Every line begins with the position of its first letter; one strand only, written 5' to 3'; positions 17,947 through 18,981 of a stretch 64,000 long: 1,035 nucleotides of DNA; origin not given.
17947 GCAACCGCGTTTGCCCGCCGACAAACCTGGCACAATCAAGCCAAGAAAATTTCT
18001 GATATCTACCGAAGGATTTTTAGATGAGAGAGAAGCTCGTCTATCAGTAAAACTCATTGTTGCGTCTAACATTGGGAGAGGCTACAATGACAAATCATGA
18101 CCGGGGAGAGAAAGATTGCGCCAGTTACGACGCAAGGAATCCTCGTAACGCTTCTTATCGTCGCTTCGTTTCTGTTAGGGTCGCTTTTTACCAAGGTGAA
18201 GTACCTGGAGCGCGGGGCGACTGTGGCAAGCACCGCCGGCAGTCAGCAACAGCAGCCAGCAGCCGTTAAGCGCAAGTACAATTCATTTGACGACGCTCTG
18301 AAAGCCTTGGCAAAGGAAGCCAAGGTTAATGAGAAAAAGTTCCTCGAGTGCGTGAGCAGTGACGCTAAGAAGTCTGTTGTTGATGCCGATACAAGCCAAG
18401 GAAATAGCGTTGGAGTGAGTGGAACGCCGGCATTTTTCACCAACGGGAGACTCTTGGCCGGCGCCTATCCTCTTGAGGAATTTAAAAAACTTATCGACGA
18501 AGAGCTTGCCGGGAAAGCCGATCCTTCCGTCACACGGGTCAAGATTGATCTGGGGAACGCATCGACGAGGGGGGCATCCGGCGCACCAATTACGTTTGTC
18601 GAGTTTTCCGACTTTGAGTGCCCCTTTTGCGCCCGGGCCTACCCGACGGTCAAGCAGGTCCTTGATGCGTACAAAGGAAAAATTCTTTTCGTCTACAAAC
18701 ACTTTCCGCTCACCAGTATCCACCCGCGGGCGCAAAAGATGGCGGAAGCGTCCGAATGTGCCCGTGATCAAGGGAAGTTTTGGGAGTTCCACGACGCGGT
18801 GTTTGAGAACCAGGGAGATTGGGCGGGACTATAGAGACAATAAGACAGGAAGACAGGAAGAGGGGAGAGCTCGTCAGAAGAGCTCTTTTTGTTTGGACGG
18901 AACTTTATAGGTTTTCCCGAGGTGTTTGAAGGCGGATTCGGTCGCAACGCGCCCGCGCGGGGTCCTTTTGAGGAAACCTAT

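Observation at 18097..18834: Apparent circularly permuted DsbA/BdbD-like oxidoreductase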

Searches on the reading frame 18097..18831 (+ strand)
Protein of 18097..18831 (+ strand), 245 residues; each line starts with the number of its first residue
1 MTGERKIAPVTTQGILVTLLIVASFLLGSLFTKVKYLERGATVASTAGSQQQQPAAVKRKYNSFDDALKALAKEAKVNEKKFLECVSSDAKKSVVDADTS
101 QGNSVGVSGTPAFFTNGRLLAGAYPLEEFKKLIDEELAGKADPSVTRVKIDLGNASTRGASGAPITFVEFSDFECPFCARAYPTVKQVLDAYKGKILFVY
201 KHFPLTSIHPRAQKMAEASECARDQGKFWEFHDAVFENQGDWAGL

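Call 3: search_protein_families(library=pfam, proteins=[window:18097-18831:+], max_evalue=1)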
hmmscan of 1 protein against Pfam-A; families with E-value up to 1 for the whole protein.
window:18097-18831:+ (245 aa): 7 families
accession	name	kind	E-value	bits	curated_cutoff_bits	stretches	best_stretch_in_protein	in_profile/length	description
PF13462.12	Thioredoxin_4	-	6.5e-28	98.4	23.2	2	157-243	7-94/165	Thioredoxin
PF01323.26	DSBA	-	5.3e-19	69.2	25.6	2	55-133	111-190/191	DSBA-like thioredoxin domain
PF13098.12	Thioredoxin_2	-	1.3e-05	25.9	27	2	166-229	8-58/104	Thioredoxin-like domain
PF13743.12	Thioredoxin_5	-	0.0053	16.9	27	1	55-114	103-162/186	Thioredoxin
PF14258.12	DUF4350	-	0.048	14.4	30.4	1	18-121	67-170/181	Domain of unknown function (DUF4350)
PF13334.11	DUF4094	-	0.085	13.8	24.5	1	17-84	5-61/90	Domain of unknown function (DUF4094)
PF03812.18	KdgT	-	0.21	11.4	25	1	9-68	214-277/305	2-keto-3-deoxygluconate permease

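Call 4: search_solved_structures(query=window:18097-18831:+, max_evalue=0.01, show_alignments=3)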
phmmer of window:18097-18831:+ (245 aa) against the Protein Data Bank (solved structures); distinct sequences matched with E-value up to 0.01: 28.
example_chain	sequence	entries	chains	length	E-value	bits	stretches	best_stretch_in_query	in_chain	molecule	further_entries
4pwo_A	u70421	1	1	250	2.6e-19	73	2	157-240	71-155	DsbA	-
7unn_A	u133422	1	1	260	2.8e-19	72.9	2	157-240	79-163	Thioredoxin domain-containing protein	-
4pwp_A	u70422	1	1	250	4.6e-19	72.2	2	158-240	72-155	DsbA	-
7uno_A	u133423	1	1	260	6.6e-18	68.4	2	157-240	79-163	Thioredoxin domain-containing protein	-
3eu3_A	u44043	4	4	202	1.3e-12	51.1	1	157-241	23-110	BdbD | Disulfide bond formation protein D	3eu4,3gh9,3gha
3gyk_A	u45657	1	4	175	7.3e-10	42.1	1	154-238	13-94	27kDa outer membrane protein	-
3f4r_A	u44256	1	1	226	1.3e-09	41.3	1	148-242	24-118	Putative uncharacterized protein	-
4n30_A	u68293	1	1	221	4.5e-09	39.5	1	153-243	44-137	Protein disulfide isomerase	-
3f4s_A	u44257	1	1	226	6.1e-09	39.1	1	148-242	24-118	Putative uncharacterized protein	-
3f4t_A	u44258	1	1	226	1.5e-07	34.6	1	148-242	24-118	Putative uncharacterized protein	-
4gxz_A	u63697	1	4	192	1.5e-07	34.6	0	159-205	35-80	Suppression of copper sensitivity protein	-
6eez_A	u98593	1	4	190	2.8e-07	33.7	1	160-243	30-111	DsbA-like disulfide oxidoreductase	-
3gv1_A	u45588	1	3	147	2.8e-07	33.7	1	164-230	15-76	Disulfide interchange protein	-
6nen_A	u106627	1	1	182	3.3e-07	33.4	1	158-235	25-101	Copper resistance protein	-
4xvw_A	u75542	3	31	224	4.6e-07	33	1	156-235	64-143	DsbA-like protein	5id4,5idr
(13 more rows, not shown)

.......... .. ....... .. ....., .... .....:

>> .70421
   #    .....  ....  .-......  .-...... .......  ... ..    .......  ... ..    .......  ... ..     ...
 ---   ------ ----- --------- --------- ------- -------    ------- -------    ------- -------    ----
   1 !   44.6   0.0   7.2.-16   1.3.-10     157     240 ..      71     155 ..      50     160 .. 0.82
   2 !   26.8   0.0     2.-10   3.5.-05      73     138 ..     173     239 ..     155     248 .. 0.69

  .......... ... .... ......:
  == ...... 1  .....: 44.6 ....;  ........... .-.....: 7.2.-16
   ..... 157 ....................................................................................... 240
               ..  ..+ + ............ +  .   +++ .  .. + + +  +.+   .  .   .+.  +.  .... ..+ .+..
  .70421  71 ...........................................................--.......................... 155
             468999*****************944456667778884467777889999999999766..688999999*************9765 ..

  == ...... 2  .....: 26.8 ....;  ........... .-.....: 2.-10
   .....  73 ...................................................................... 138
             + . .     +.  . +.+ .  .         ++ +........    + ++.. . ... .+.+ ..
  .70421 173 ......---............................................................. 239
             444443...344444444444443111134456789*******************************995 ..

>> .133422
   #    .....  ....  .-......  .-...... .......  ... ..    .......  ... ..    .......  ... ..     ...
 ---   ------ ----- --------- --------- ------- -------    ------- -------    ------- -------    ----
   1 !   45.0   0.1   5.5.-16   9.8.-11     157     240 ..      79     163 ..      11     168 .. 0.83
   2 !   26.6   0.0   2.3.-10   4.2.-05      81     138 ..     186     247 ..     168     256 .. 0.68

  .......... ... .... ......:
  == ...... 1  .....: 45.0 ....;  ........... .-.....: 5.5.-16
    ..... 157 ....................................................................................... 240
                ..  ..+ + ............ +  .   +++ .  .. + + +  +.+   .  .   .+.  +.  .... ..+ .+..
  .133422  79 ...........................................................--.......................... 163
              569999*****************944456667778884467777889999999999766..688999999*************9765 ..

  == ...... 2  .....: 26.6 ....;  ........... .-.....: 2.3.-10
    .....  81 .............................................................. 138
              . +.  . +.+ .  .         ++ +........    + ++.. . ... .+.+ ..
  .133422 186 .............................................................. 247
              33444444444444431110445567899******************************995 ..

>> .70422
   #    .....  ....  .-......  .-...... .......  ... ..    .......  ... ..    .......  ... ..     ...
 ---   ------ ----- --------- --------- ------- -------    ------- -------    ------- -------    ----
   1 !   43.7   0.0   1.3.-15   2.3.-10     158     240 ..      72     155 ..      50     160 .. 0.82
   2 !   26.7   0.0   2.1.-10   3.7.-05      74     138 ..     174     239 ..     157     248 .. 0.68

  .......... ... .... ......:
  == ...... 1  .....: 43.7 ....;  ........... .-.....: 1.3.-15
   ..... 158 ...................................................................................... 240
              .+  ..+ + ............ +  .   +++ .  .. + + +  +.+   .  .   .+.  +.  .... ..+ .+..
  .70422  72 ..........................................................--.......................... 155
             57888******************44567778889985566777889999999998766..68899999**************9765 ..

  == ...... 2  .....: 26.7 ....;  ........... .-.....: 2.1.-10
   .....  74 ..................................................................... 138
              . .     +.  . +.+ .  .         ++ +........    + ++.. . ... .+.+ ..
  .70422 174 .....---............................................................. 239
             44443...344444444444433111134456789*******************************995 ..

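Call 5: find_homologous_proteins(query=window:18097-18831:+, max_evalue=0.001)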
Query window:18097-18831:+ (245 aa): 6962 proteins with E <= 0.001 among 7945 candidates; the best 120 are listed.
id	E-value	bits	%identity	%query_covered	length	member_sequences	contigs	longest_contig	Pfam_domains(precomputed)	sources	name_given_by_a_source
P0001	4.9e-158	542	100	100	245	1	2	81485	PF13098.14,PF01323.27,PF13462.13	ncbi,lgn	-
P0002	1.4e-104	367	68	96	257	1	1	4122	PF13098.14,PF01323.27,PF13462.13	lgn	-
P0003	8.7e-104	364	68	96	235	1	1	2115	PF13098.14,PF01323.27,PF13462.13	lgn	-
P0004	1.8e-101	357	67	93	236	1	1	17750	PF13098.14,PF01323.27,PF13462.13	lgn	-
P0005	7.3e-100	351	66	95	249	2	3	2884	PF13098.14,PF01323.27,PF13462.13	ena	-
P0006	2.7e-99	350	63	91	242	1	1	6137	PF13098.14,PF01323.27,PF13462.13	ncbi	-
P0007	3.2e-98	346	63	95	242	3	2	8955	PF13098.14,PF01323.27,PF13462.13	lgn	-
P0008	2.5e-96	340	61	99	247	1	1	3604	PF13098.14,PF01323.27,PF13462.13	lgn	-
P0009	1.3e-95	337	63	98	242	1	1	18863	PF13098.14,PF01323.27,PF13462.13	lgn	-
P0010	3.9e-95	336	63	95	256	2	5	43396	PF13098.14,PF01323.27,PF13462.13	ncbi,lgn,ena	-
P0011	1.9e-92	327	63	91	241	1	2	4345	PF13098.14,PF01323.27,PF13462.13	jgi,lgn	jgi:protein-disulfide isomerase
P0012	3.7e-92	326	61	94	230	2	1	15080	PF13098.14,PF01323.27,PF13462.13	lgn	-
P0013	1.0e-90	321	59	97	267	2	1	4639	PF13098.14,PF01323.27,PF13462.13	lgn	-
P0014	1.4e-90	321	60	94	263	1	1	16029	PF13098.14,PF01323.27,PF13462.13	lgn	-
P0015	2.3e-90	320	61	94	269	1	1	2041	PF13098.14,PF01323.27,PF13462.13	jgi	jgi:protein-disulfide isomerase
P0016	2.5e-90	320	62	94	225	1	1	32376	PF13098.14,PF01323.27,PF13462.13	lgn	-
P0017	4.9e-90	319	58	96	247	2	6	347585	PF13098.14,PF01323.27,PF13462.13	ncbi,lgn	-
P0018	2.8e-89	317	59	96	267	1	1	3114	PF13098.14,PF01323.27,PF13462.13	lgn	-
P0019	4.1e-89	316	57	98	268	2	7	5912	PF13098.14,PF01323.27,PF13462.13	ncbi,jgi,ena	-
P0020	5.4e-89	316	59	95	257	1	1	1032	PF13098.14,PF01323.27,PF13462.13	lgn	-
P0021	7.3e-89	315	57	98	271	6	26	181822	PF13098.14,PF01323.27,PF13462.13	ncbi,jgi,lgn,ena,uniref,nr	ncbi:hypothetical protein A2634_01875 [Candidatus Amesbacteria bacterium RIFCSPHIGHO2_01_FULL_48_32]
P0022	8.0e-89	315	45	71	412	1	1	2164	PF13192.13,PF13743.13,PF13098.14,PF01323.27,PF13462.13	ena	-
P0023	9.0e-89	315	60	95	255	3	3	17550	PF13098.14,PF01323.27,PF13462.13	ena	-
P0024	9.1e-89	315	63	95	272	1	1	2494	PF13098.14,PF01323.27,PF13462.13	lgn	-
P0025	3.3e-88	313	57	95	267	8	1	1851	PF13098.14,PF01323.27,PF13462.13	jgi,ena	-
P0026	4.4e-88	313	58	95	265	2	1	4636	PF13098.14,PF01323.27,PF13462.13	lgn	-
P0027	7.3e-88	312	58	96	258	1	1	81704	PF01323.27,PF13462.13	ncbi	-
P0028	8.9e-88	312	59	98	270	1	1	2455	PF13098.14,PF01323.27,PF13462.13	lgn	-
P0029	2.3e-87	311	57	91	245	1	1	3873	PF13098.14,PF01323.27,PF13462.13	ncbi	ncbi:MAG: DsbA family protein [Patescibacteria group bacterium]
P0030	3.1e-87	310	60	95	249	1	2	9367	PF13098.14,PF01323.27,PF13462.13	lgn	-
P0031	4.8e-87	309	61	95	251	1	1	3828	PF13098.14,PF01323.27,PF13462.13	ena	-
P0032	1.4e-86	308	43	70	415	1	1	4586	PF13192.13,PF13743.13,PF13098.14,PF01323.27,PF13462.13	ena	-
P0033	2.2e-86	307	59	91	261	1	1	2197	PF13098.14,PF01323.27,PF13462.13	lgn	-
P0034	6.8e-86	306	43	71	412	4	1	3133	PF13192.13,PF13098.14,PF01323.27,PF13462.13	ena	-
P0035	1.2e-85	305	58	94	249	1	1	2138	PF13098.14,PF01323.27,PF13462.13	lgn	-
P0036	2.4e-85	304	54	98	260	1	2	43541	PF13098.14,PF01323.27,PF13462.13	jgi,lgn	jgi:protein-disulfide isomerase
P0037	3.2e-85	303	42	71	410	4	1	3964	PF13192.13,PF13743.13,PF13098.14,PF01323.27,PF13462.13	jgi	-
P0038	3.7e-85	303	55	100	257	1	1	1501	PF13098.14,PF01323.27,PF13462.13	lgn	-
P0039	2.7e-84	300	55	99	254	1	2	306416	PF13098.14,PF01323.27,PF13462.13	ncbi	-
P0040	2.8e-84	300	56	94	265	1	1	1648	PF13098.14,PF01323.27,PF13462.13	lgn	-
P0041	4.0e-84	300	54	98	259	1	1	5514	PF13098.14,PF01323.27,PF13462.13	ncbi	-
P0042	6.5e-84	299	61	91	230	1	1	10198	PF13098.14,PF01323.27,PF13462.13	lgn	-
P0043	3.2e-83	297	54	100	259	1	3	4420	PF13098.14,PF01323.27,PF13462.13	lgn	-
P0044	4.3e-83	297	54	100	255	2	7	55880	PF13098.14,PF01323.27,PF13462.13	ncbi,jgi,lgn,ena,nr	ncbi:MAG TPA: thioredoxin domain-containing protein [Patescibacteria group bacterium]|nr:thioredoxin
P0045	5.3e-83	296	55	94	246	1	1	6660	PF13098.14,PF01323.27,PF13462.13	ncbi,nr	ncbi:thioredoxin domain-containing protein [Candidatus Amesbacteria bacterium]|nr:thioredoxin domain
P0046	5.3e-83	296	56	94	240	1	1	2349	PF01323.27,PF13462.13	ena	-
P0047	7.7e-83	296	54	94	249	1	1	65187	PF01323.27,PF13462.13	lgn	-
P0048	9.1e-83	295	60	94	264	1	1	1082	PF13098.14,PF01323.27,PF13462.13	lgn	-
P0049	1.0e-82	295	53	98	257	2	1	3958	PF13098.14,PF01323.27,PF13462.13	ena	-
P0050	1.1e-82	295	65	76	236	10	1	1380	PF01323.27,PF13462.13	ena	-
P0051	1.7e-82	295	54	95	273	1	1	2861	PF01323.27,PF13462.13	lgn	-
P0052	3.5e-82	294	54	94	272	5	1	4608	PF13098.14,PF01323.27,PF13462.13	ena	-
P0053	1.1e-81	292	51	100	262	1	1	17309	PF13098.14,PF01323.27,PF13462.13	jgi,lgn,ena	-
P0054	1.1e-81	292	55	99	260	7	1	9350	PF13098.14,PF01323.27,PF13462.13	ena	-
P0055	1.4e-81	292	56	94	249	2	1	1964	PF01323.27,PF13462.13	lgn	-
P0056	1.7e-81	291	57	94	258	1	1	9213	PF13098.14,PF01323.27,PF13462.13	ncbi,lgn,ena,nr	ncbi:MAG: DSBA-like thioredoxin domain-containing protein [Microgenomates group bacterium Gr01-1014_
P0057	2.0e-81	291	53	99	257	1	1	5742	PF13098.14,PF01323.27,PF13462.13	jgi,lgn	-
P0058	2.1e-81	291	52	100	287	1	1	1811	PF13098.14,PF01323.27,PF13462.13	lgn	-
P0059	2.4e-81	291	53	99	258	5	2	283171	PF13098.14,PF01323.27,PF13462.13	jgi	-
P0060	4.8e-81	290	52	100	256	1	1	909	PF13098.14,PF01323.27,PF13462.13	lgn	-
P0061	5.0e-81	290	53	100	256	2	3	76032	PF13098.14,PF01323.27,PF13462.13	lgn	-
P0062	6.0e-81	289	57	94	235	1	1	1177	PF13098.14,PF01323.27,PF13462.13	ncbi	-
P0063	8.9e-81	289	52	98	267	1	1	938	PF01323.27,PF13462.13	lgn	-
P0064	1.8e-80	288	56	94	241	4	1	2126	PF13098.14,PF01323.27,PF13462.13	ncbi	-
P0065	3.2e-80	287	54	96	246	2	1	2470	PF13098.14,PF01323.27,PF13462.13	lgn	-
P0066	3.2e-80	287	53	97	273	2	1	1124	PF13098.14,PF01323.27,PF13462.13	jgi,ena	-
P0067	3.6e-80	287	55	94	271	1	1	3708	PF13098.14,PF01323.27,PF13462.13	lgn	-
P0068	4.2e-80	287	59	91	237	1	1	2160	PF13098.14,PF01323.27,PF13462.13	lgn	-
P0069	4.6e-80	287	54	96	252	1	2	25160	PF13098.14,PF01323.27,PF13462.13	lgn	-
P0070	6.0e-80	286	45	70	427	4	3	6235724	PF13743.13,PF00085.27,PF13098.14,PF01323.27,PF13462.13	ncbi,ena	-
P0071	9.8e-80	286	53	100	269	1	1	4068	PF13098.14,PF01323.27,PF13462.13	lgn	-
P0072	2.0e-79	284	54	96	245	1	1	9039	PF13098.14,PF01323.27,PF13462.13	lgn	-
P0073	2.4e-79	284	57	90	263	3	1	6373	PF01323.27,PF13462.13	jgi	-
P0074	2.6e-79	284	54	97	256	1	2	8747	PF13098.14,PF01323.27,PF13462.13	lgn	-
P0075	2.6e-79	284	34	89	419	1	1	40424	PF13743.13,PF13098.14,PF01323.27,PF13462.13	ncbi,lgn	-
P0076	4.6e-79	283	53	97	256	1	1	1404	PF13098.14,PF01323.27,PF13462.13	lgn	-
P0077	6.9e-79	283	63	76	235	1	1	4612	PF13098.14,PF01323.27,PF13462.13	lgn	-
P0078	8.3e-79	282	52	95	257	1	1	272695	PF01323.27,PF13462.13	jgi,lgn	jgi:protein-disulfide isomerase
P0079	9.3e-79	282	53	97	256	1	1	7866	PF13098.14,PF01323.27,PF13462.13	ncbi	-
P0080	9.6e-79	282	52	100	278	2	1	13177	PF13098.14,PF01323.27,PF13462.13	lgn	-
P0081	1.9e-78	281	50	100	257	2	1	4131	PF13098.14,PF01323.27,PF13462.13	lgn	-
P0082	2.7e-78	281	42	71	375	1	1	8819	PF13743.13,PF13098.14,PF01323.27,PF13462.13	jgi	-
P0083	6.1e-78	280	51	100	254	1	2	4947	PF01323.27,PF13462.13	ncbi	-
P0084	6.7e-78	280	50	100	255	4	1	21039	PF01323.27,PF13462.13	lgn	-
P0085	9.3e-78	279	55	94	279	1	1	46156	PF13098.14,PF01323.27,PF13462.13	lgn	-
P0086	1.0e-77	279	55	96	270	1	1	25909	PF13098.14,PF01323.27,PF13462.13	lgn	-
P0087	2.5e-77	278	51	100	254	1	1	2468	PF01323.27,PF13462.13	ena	-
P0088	3.5e-77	277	50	100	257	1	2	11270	PF13098.14,PF01323.27,PF13462.13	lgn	-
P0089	4.2e-77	277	51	95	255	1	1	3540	PF13098.14,PF01323.27,PF13462.13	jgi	jgi:protein-disulfide isomerase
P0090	5.3e-77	277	52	89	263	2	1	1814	PF13098.14,PF01323.27,PF13462.13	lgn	-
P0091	1.7e-76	275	51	99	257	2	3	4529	PF13098.14,PF01323.27,PF13462.13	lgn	-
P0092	1.9e-76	275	41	70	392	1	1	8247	PF13192.13,PF13743.13,PF00085.27,PF13098.14,PF01323.27,PF13462.13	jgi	jgi:protein-disulfide isomerase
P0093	1.9e-76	275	52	94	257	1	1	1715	PF01323.27,PF13462.13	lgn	-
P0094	2.6e-76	274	54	97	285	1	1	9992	PF13098.14,PF01323.27,PF13462.13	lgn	-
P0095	3.0e-76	274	44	70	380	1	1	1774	PF13743.13,PF00085.27,PF13098.14,PF01323.27,PF13462.13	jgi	-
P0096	4.7e-76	273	51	94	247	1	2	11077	PF01323.27,PF13462.13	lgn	-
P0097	6.5e-76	273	49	71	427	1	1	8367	PF01323.27,PF13462.13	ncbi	-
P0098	6.7e-76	273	51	99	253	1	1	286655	PF01323.27,PF13462.13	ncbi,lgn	-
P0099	7.6e-76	273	55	94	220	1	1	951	PF13098.14,PF01323.27,PF13462.13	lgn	-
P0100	8.8e-76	273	53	97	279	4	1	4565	PF13098.14,PF01323.27,PF13462.13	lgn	-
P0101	1.0e-75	272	53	96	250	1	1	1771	PF13098.14,PF01323.27,PF13462.13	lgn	-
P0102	2.5e-75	271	49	100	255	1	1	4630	PF13098.14,PF01323.27,PF13462.13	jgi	-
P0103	3.8e-75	271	41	71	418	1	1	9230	PF13098.14,PF01323.27,PF13462.13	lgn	-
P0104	3.9e-75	270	51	95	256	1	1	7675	PF13098.14,PF01323.27,PF13462.13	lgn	-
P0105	5.6e-75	270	41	71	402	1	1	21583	PF13192.13,PF13098.14,PF01323.27,PF13462.13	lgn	-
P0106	5.8e-75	270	53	92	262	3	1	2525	PF13098.14,PF01323.27,PF13462.13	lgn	-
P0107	7.0e-75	270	51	94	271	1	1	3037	PF13098.14,PF01323.27,PF13462.13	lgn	-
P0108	1.1e-74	269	44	71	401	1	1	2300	PF13192.13,PF13743.13,PF13098.14,PF01323.27,PF13462.13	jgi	jgi:protein-disulfide isomerase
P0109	1.2e-74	269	50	96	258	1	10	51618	PF13098.14,PF01323.27,PF13462.13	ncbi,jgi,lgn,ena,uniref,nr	ncbi:hypothetical protein A2773_06840 [Candidatus Gottesmanbacteria bacterium RIFCSPHIGHO2_01_FULL_3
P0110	1.2e-74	269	39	71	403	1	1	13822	PF13192.13,PF13743.13,PF00085.27,PF13098.14,PF01323.27,PF13462.13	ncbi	-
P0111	1.4e-74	269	53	97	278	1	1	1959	PF13098.14,PF01323.27,PF13462.13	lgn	-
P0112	3.9e-74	267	51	94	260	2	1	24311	PF13098.14,PF01323.27,PF13462.13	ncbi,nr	ncbi:thioredoxin domain-containing protein [Candidatus Gottesmanbacteria bacterium]|nr:thioredoxin d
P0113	4.8e-74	267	49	97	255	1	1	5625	PF13098.14,PF01323.27,PF13462.13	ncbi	-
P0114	9.2e-74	266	51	96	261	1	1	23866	PF13098.14,PF01323.27,PF13462.13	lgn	-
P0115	1.3e-73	265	50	100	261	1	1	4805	PF01323.27,PF13462.13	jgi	-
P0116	2.4e-73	265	52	97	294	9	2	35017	PF01323.27,PF13462.13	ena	-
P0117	2.7e-73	264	49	96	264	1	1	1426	PF13098.14,PF01323.27,PF13462.13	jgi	-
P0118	4.5e-73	264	49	94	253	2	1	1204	PF01323.27,PF13462.13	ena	-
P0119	5.0e-73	264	42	64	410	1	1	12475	PF13192.13,PF13743.13,PF13098.14,PF01323.27,PF13462.13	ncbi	-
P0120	5.4e-73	263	44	71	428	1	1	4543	PF13098.14,PF01323.27,PF13462.13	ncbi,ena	-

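Call 12: find_encoding_contigs(protein=P0001, flank=10000, max_places=3)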
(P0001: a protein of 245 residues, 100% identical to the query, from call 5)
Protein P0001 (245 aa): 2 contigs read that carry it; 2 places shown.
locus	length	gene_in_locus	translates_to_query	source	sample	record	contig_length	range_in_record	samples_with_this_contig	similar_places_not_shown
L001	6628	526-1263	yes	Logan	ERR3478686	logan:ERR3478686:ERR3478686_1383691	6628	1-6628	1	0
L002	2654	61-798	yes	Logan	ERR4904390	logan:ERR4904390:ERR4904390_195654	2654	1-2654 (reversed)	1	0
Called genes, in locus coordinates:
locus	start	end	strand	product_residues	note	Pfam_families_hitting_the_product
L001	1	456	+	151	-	?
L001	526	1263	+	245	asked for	PF13462:Thioredoxin_4, PF01323:DSBA, PF13098:Thioredoxin_2 (faint), PF13462:Thioredoxin_4, PF01323:DSBA (weak)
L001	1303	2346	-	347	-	PF06068:TIP49 (faint), PF01078:Mg_chelatase (faint), PF05496:RuvB_N, PF13191:AAA_16 (faint), PF00004:AAA, PF07728:AAA_5, PF17864:AAA_lid_4, PF05491:WHD_RuvB, +1 more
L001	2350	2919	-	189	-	PF01330:RuvA_N, PF14520:HHH_5, PF07499:RuvA_C (weak)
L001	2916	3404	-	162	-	PF02075:RuvC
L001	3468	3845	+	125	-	-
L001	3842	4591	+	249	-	PF02535:Zip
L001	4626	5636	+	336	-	PF03462:PCRF, PF00472:RF-1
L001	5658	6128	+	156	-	-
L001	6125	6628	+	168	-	?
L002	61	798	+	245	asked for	PF13462:Thioredoxin_4, PF01323:DSBA, PF13098:Thioredoxin_2 (faint), PF13462:Thioredoxin_4, PF01323:DSBA (weak)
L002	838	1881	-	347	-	PF06068:TIP49 (faint), PF01078:Mg_chelatase (faint), PF05496:RuvB_N, PF13191:AAA_16 (faint), PF00004:AAA, PF07728:AAA_5, PF17864:AAA_lid_4, PF05491:WHD_RuvB, +1 more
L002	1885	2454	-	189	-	PF01330:RuvA_N, PF14520:HHH_5, PF07499:RuvA_C (weak)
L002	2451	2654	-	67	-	?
